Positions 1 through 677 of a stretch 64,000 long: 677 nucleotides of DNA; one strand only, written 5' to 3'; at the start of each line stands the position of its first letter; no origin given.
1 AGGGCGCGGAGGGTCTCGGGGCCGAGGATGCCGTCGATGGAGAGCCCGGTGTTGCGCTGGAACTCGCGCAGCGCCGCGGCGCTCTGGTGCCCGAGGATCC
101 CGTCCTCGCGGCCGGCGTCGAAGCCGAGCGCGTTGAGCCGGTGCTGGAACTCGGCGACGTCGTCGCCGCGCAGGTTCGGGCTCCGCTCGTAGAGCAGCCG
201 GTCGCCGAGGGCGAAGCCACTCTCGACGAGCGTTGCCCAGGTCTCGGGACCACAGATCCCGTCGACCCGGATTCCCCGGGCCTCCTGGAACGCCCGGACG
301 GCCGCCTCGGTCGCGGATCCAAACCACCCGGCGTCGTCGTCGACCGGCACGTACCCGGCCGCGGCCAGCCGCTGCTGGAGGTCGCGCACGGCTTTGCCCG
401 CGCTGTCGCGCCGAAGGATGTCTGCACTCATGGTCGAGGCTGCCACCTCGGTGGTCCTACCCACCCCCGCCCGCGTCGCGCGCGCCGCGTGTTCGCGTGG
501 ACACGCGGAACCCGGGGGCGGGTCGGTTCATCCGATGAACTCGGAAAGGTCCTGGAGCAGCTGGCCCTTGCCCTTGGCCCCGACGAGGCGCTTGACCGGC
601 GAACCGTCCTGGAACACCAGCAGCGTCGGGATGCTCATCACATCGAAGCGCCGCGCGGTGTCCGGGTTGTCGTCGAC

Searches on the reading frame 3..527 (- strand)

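Call 34: search_protein_families(library=pfam, alignment_id=A4, max_evalue=0.0001)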
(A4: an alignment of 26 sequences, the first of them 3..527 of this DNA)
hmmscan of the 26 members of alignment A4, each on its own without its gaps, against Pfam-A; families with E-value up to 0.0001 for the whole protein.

A. member 1, window:3-527:- (175 aa): 2 families
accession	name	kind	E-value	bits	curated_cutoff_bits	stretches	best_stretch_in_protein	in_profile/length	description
PF01471.23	PG_binding_1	-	1.1e-39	134.8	23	2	44-100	2-57/57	Putative peptidoglycan binding domain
PF09374.15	PG_binding_3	-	6.4e-07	29.9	24.6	0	76-100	2-31/76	Predicted Peptidoglycan domain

B. families by the number of members that match (of 26 scanned): 36 families (the first 25 are shown)
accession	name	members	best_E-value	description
PF03796.21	DnaB_C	2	1.9e-74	DnaB-like helicase C terminal domain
PF02769.27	AIRS_C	2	1.3e-17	AIR synthase related protein, C-terminal domain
PF13481.12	AAA_25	2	1.8e-06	AAA domain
PF03023.19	MurJ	1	1.2e-89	Lipid II flippase MurJ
PF01041.23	DegT_DnrJ_EryC1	1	1.4e-89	DegT/DnrJ/EryC1/StrS aminotransferase family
PF02645.21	DegV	1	7.8e-79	Uncharacterised protein, DegV family COG1307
PF00069.31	Pkinase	1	2.2e-50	Protein kinase domain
PF01471.23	PG_binding_1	1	1.1e-39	Putative peptidoglycan binding domain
PF00436.31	SSB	1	4.6e-35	Single-strand binding protein family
PF13507.12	GATase_5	1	7.8e-35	CobB/CobQ-like glutamine amidotransferase domain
PF07714.23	PK_Tyr_Ser-Thr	1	1.4e-33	Protein tyrosine and serine/threonine kinase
PF17249.8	DUF5318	1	2.7e-33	Family of unknown function (DUF5318)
PF00085.26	Thioredoxin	1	2.9e-31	Thioredoxin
PF00772.26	DnaB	1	5.2e-30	DnaB-like helicase N terminal domain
PF03948.19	Ribosomal_L9_C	1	1.1e-27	Ribosomal protein L9, C-terminal domain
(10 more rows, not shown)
